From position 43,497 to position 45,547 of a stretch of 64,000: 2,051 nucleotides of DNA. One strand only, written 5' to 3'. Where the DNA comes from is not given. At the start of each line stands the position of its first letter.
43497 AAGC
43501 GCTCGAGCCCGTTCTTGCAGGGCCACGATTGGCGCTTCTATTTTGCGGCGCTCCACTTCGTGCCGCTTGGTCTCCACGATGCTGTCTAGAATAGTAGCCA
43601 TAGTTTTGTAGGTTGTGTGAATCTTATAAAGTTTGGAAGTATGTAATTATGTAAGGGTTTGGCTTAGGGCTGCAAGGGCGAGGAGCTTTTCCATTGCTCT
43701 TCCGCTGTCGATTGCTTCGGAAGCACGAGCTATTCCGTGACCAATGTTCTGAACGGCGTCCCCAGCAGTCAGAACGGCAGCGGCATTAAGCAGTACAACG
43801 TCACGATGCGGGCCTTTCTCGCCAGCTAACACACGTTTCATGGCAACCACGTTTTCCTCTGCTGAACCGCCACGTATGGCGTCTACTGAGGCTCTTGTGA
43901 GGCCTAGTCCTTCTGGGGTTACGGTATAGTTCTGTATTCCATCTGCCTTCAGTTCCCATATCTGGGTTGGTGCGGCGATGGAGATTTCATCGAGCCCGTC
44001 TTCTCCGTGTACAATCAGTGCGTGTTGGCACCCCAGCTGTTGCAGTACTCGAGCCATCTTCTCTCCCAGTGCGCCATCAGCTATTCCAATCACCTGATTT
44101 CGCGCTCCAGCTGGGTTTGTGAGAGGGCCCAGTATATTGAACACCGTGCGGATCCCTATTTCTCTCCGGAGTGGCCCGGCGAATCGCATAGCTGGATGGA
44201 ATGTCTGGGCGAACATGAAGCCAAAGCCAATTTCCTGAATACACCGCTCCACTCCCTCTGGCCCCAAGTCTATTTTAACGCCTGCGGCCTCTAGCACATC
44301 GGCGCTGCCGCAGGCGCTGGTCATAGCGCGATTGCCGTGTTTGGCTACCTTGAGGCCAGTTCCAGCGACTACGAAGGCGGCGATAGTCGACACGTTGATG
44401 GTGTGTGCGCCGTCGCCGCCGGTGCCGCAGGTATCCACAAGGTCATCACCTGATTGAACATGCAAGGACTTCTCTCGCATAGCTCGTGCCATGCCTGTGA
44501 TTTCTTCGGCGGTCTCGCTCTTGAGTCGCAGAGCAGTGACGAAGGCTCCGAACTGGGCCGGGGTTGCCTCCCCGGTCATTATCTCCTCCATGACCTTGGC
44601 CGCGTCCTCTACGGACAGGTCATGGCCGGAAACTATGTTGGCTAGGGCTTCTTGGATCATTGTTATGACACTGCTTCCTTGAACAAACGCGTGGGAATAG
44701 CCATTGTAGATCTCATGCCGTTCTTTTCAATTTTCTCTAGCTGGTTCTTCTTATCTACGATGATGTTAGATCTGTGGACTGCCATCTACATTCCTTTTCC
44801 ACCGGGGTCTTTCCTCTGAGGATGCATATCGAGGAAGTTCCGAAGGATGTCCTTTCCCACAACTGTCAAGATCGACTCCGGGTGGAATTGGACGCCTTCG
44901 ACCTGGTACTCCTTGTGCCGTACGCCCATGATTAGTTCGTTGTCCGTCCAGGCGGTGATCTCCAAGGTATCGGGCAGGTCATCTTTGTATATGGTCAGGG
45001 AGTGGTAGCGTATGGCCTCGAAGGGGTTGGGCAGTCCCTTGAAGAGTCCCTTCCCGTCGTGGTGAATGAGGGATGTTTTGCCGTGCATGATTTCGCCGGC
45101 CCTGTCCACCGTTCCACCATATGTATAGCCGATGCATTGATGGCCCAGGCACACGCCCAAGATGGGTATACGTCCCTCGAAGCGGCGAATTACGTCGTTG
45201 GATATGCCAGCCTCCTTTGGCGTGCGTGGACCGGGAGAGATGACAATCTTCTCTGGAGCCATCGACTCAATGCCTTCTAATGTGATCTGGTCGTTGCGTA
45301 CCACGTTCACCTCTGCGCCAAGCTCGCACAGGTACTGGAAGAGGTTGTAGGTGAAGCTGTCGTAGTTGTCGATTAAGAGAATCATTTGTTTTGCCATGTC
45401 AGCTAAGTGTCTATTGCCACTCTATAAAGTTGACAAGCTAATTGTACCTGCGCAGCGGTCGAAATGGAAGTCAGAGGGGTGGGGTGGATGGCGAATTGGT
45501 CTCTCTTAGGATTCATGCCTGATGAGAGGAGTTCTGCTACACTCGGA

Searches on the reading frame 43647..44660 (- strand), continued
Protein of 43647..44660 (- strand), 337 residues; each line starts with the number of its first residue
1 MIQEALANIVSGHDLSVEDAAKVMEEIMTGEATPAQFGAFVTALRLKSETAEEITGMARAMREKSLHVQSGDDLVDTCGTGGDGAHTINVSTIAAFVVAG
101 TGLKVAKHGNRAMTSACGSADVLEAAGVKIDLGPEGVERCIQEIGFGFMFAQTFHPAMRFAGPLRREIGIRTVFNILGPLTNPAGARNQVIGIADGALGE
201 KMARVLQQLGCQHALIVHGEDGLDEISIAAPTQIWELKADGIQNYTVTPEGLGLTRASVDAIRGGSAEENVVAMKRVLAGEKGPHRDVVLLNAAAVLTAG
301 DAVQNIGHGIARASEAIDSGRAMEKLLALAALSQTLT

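Call 46: find_encoding_contigs(protein=P0012, flank=3000, max_places=3)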
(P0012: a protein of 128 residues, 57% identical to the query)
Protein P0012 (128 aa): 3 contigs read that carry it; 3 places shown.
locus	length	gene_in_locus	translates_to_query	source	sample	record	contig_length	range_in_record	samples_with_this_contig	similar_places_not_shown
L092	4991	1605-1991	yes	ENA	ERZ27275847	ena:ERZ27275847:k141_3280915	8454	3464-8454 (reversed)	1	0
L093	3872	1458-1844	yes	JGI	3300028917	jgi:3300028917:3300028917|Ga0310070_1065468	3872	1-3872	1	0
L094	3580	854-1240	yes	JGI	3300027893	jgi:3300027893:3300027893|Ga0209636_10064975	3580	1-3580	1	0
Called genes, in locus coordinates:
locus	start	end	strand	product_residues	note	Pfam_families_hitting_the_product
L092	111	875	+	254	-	-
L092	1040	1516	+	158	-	PF12641:Flavodoxin_3 (faint), PF12724:Flavodoxin_5, PF00258:Flavodoxin_1, PF03358:FMN_red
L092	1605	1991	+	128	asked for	PF08000:bPH_1 (weak), PF14470:bPH_3 (weak)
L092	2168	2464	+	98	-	PF08734:GYD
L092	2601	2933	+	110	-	PF20116:DUF6506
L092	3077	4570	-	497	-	PF00501:AMP-binding, PF13193:AMP-binding_C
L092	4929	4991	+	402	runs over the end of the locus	PF01136:Peptidase_U32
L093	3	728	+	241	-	?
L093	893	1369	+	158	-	PF12641:Flavodoxin_3 (faint), PF12724:Flavodoxin_5, PF00258:Flavodoxin_1, PF03358:FMN_red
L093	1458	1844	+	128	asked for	PF08000:bPH_1 (weak), PF14470:bPH_3 (weak)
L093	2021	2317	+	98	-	PF08734:GYD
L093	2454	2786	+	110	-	PF20116:DUF6506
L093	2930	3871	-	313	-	?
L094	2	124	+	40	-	?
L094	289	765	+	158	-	PF12641:Flavodoxin_3 (faint), PF12724:Flavodoxin_5, PF00258:Flavodoxin_1, PF03358:FMN_red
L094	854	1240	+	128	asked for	PF08000:bPH_1 (weak), PF14470:bPH_3 (weak)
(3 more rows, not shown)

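Call 47: find_encoding_contigs(protein=P0020, flank=3000, max_places=3)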
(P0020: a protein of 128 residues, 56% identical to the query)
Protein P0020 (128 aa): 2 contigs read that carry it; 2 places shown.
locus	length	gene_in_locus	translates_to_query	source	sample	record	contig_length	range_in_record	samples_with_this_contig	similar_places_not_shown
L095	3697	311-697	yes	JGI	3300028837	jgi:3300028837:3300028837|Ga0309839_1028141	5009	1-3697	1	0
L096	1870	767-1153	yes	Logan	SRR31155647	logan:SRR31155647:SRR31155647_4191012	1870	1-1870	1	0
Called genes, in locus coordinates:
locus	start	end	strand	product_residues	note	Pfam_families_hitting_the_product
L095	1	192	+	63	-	?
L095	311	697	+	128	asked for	PF08000:bPH_1 (weak), PF14470:bPH_3 (weak)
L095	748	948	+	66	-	PF01361:Tautomerase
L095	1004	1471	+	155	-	PF12641:Flavodoxin_3 (weak), PF12724:Flavodoxin_5, PF00258:Flavodoxin_1, PF03358:FMN_red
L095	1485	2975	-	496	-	PF00501:AMP-binding, PF13193:AMP-binding_C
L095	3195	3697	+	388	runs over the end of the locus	PF01136:Peptidase_U32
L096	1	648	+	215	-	?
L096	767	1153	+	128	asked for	PF08000:bPH_1 (weak), PF14470:bPH_3 (weak)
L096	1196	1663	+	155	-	PF12641:Flavodoxin_3 (weak), PF12724:Flavodoxin_5, PF00258:Flavodoxin_1, PF03358:FMN_red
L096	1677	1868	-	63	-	?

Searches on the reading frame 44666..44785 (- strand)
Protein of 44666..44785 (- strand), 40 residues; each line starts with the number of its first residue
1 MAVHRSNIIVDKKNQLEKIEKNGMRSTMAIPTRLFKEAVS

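Call 7: search_protein_families(library=pfam, proteins=[window:44666-44785:-], max_evalue=10)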
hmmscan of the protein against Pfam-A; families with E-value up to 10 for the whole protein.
seq(40 aa): 0 families

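Call 14: find_homologous_proteins(query=window:44666-44785:-, max_evalue=10)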
Query seq(40 aa) (40 aa): 1 proteins with E <= 10 among 1 candidates.
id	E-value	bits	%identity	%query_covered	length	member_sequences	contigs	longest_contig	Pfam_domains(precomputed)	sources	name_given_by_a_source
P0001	2.4e-17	76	100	100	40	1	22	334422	-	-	-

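Call 20: search_solved_structures(query=window:44666-44785:-, max_evalue=10)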
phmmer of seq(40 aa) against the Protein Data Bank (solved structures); distinct sequences matched with E-value up to 10: 4.
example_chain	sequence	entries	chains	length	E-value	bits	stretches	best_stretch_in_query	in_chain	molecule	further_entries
3w1i_A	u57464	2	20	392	0.56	13.7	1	6-30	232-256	L-seryl-tRNA(Sec) selenium transferase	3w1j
3w1h_A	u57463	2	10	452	0.69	13.5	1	6-30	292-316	L-seryl-tRNA(Sec) selenium transferase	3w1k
3wco_A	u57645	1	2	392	0.74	13.4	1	6-30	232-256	L-seryl-tRNA(Sec) selenium transferase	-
3wcn_A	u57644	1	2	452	0.88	13.1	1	6-30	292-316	L-seryl-tRNA(Sec) selenium transferase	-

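Call 33: predict_structure(protein=window:44666-44785:-)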
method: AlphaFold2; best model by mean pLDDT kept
length: 40 residues; sequences in the alignment: 1
mean_pLDDT: 82.0   pTM: 0.33
mean pLDDT of the five models: 82.0, 79.9, 73.1, 67.7, 65.1
residues with pLDDT >= 90: 5; 70-90: 29; 50-70: 6; < 50: 0
segments of 3 or more residues with pLDDT < 50: none
pLDDT, mean of each block of 10 residues (from residue 1): 72 87 79 89
secondary structure, 60 per line:
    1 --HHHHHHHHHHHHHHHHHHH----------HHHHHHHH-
elements in order: H3-21 H32-39

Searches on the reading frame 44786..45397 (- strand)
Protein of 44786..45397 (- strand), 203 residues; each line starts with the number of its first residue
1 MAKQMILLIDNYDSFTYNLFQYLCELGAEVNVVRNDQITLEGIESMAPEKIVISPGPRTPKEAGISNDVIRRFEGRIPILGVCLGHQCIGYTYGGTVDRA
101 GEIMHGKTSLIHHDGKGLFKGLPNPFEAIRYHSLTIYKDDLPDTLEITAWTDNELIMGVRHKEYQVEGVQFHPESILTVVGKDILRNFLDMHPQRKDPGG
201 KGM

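Call 7: search_protein_families(library=pfam, proteins=[window:44786-45397:-], max_evalue=10)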
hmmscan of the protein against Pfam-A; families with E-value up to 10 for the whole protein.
window:44786-45397:- (203 aa): 2 families
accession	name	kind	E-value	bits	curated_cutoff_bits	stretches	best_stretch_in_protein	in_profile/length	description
PF00117.34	GATase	-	9.6e-62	208.5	22.8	1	7-189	1-187/190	Glutamine amidotransferase class-I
PF07722.19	Peptidase_C26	-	3.8e-09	37.1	20.5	1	74-174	103-219/219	Peptidase C26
